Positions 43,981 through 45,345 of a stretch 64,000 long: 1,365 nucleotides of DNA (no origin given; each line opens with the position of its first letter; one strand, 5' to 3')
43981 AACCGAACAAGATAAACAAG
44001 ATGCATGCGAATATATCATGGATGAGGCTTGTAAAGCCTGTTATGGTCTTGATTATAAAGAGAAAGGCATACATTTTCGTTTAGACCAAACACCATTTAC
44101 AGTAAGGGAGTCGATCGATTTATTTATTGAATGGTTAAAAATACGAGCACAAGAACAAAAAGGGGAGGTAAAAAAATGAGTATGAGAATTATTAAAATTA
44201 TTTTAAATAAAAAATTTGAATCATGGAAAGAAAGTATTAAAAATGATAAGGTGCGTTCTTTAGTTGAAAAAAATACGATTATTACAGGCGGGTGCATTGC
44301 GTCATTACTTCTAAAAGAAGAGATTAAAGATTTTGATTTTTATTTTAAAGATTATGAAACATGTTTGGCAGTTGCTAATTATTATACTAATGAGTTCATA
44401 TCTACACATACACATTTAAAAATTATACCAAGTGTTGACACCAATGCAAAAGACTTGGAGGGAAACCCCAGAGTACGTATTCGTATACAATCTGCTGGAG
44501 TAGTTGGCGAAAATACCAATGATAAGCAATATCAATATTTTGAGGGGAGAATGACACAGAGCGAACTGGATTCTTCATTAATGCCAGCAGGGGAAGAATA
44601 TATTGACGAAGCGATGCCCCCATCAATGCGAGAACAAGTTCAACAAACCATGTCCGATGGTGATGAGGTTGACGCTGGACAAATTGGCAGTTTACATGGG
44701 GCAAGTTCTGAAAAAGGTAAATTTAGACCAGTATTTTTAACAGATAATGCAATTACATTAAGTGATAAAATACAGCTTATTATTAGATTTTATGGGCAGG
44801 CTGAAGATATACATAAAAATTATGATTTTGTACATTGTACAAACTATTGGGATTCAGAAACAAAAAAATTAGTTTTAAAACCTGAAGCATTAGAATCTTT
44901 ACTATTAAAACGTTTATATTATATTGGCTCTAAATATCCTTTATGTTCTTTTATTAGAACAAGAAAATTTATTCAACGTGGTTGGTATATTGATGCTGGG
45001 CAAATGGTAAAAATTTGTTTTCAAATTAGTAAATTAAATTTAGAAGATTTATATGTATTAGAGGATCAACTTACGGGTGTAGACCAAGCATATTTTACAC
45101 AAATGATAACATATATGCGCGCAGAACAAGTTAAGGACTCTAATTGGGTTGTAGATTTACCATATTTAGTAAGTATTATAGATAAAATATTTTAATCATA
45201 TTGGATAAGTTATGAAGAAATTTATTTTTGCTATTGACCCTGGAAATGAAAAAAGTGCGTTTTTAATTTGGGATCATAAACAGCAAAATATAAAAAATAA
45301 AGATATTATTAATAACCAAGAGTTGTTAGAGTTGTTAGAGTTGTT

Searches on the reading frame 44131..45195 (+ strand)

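Call 24: search_protein_families(library=phrogs, proteins=[window:44131-45195:+], max_evalue=0.0001)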
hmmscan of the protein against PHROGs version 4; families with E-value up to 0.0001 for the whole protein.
window:44131-45195:+ (354 aa): 4 families
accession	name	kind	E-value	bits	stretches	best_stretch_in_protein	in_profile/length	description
phrog_4400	-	unknown function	3e-63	214.7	1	17-354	2-246/248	-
phrog_18122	-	unknown function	1.4e-26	94.8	2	199-323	90-219/365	-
phrog_27100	-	unknown function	1.7e-15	57.9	1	210-307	90-189/386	-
phrog_16176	-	unknown function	1.6e-08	34.8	0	195-316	160-287/477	-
